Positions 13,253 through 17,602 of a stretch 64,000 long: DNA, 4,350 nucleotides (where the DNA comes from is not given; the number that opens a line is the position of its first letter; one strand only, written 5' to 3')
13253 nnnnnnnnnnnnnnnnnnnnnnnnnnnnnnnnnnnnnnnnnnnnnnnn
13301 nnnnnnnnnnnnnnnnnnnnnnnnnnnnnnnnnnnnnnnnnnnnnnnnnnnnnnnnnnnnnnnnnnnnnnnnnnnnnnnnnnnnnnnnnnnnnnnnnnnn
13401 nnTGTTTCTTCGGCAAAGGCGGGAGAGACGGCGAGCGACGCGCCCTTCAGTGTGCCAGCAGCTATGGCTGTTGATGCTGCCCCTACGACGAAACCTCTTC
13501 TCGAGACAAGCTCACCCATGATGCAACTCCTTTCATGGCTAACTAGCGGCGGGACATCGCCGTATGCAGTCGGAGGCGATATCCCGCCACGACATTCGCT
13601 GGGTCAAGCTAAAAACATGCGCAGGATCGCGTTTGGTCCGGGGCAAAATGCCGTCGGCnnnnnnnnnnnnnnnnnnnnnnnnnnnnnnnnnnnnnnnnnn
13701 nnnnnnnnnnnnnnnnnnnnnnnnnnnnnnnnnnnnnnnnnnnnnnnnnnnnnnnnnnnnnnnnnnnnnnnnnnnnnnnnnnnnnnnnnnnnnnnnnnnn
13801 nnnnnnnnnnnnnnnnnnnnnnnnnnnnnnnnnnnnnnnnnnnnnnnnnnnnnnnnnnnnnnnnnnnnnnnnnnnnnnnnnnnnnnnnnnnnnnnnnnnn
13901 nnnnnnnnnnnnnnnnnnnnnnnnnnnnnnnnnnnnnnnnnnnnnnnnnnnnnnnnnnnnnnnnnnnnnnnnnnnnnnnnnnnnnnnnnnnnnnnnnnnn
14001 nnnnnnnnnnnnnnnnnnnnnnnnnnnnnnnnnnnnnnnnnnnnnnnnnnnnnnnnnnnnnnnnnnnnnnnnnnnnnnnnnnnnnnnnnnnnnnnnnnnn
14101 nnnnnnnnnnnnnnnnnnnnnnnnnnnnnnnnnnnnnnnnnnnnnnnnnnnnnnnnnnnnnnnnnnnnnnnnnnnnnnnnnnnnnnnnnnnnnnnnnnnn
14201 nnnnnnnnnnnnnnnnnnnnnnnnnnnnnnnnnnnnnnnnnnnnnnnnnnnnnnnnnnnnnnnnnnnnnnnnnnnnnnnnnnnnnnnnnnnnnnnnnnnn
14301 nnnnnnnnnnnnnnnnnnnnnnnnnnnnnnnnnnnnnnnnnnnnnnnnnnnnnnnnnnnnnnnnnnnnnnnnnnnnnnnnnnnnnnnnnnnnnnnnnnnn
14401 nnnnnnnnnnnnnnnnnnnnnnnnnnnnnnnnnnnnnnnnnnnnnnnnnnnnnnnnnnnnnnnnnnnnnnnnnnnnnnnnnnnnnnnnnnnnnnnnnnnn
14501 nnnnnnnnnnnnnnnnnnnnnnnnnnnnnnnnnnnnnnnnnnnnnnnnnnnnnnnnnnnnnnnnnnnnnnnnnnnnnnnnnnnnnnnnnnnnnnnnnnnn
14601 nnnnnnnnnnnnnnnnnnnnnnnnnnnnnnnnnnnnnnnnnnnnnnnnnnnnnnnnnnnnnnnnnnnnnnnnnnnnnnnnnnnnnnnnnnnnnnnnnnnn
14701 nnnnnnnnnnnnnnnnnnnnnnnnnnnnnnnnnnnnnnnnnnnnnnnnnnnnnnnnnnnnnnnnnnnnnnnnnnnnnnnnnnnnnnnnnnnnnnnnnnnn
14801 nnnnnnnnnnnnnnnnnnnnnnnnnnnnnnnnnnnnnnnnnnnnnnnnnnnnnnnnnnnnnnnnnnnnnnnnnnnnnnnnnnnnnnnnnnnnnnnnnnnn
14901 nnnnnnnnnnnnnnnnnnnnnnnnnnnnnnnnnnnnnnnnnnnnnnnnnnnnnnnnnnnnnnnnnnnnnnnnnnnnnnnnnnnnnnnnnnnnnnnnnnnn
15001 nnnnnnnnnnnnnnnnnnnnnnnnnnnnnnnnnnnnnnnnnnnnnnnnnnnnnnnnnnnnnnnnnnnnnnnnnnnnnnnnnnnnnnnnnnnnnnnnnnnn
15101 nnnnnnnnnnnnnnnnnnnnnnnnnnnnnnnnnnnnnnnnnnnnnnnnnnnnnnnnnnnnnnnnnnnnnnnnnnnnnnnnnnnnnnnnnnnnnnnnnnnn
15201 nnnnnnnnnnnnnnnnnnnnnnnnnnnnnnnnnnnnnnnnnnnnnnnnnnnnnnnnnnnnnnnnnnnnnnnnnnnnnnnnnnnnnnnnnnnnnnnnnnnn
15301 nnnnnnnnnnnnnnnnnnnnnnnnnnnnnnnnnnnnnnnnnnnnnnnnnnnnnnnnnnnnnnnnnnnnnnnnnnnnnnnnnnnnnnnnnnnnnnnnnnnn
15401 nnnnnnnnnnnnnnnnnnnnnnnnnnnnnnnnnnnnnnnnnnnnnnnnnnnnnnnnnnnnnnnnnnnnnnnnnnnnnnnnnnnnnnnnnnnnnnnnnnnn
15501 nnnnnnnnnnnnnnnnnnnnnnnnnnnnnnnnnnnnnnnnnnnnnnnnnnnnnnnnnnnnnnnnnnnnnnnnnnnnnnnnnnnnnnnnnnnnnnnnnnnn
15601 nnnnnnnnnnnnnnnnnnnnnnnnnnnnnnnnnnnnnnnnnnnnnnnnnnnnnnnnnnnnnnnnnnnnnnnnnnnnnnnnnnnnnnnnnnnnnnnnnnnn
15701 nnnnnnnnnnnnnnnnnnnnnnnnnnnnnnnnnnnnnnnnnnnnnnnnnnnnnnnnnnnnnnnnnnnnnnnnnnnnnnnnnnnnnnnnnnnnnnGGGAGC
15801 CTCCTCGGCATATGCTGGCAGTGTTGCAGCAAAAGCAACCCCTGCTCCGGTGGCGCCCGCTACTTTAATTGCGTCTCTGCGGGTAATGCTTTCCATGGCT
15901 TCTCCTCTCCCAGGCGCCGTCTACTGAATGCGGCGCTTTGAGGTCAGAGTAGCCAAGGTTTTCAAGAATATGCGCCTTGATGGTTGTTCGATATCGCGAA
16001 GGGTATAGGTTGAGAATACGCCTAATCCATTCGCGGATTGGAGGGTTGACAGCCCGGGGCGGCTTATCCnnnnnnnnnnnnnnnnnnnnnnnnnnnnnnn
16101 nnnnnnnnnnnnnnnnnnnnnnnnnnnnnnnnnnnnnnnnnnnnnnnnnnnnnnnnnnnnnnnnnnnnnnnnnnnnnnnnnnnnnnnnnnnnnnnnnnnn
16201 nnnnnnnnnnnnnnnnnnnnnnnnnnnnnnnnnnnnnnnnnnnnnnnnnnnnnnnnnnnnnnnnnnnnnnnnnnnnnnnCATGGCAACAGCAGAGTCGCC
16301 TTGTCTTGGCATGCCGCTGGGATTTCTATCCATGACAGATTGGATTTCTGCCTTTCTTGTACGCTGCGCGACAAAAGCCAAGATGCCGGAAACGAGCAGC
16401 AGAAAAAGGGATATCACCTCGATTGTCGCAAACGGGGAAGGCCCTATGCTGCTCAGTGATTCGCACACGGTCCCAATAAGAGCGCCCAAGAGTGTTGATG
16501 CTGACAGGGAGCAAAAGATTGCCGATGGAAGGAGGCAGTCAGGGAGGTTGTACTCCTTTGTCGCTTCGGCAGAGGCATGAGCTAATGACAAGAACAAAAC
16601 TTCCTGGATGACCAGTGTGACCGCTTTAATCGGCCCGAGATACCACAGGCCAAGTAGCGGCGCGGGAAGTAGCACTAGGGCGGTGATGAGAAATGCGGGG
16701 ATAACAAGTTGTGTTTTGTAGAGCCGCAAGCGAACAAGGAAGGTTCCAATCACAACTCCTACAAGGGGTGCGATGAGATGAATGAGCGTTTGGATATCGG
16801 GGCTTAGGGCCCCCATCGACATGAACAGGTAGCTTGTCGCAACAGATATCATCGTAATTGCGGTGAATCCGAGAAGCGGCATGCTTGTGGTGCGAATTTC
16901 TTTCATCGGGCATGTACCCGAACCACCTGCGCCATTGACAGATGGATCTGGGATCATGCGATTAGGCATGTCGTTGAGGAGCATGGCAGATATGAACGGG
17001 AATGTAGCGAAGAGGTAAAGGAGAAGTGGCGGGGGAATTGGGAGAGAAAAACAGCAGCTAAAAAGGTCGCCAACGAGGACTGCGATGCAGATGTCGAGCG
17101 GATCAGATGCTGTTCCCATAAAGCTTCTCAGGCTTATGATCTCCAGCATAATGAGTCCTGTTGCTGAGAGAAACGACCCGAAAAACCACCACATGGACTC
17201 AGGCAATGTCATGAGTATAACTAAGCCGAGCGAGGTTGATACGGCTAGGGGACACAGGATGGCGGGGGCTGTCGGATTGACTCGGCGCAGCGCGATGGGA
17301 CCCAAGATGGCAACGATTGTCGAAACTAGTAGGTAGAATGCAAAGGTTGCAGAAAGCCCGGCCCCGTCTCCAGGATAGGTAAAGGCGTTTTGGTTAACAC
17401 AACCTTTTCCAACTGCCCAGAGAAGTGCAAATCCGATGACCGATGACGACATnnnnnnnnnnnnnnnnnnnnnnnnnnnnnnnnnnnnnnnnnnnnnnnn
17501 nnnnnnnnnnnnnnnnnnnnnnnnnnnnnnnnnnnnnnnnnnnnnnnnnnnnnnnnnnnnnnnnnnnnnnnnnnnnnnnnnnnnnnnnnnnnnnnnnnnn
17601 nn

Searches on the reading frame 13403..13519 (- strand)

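Call 51: search_protein_families(library=pfam, proteins=[window:13403-13519:-], max_evalue=10)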
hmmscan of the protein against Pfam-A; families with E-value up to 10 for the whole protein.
seq(39 aa): 1 family
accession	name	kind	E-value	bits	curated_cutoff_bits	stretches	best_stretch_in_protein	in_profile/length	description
PF10518.14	TAT_signal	-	6.2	7.4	22.7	1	5-22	2-19/21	TAT (twin-arginine translocation) pathway signal sequence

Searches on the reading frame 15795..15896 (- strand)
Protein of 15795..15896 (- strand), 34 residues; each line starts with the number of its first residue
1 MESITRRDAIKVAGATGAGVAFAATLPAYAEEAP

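Call 51: search_protein_families(library=pfam, proteins=[window:15795-15896:-], max_evalue=10)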
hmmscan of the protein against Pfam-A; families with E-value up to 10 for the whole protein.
seq(34 aa): 1 family
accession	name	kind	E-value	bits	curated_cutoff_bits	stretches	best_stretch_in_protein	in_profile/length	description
PF10518.14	TAT_signal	-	0.00014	22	22.7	1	4-23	2-21/21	TAT (twin-arginine translocation) pathway signal sequence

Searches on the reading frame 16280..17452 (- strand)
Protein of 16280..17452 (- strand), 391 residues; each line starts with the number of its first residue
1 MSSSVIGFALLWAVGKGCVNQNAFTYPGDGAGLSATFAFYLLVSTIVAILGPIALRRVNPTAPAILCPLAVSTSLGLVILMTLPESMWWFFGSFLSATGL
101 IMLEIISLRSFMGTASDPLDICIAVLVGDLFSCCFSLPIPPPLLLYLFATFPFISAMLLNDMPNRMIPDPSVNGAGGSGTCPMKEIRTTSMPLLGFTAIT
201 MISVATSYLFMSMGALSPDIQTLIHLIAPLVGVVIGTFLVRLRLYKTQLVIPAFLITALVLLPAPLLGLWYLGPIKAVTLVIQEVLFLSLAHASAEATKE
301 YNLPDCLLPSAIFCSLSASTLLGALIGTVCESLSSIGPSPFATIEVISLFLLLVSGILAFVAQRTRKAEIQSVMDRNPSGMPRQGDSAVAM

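Call 68: search_protein_families(library=pfam, proteins=[window:16280-17452:-], max_evalue=10)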
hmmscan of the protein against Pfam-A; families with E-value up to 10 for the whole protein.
window:16280-17452:- (391 aa): 1 family
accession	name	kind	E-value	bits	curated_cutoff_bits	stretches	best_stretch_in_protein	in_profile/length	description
PF04217.19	DUF412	-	5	7.6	23.6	1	238-274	49-84/141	Protein of unknown function, DUF412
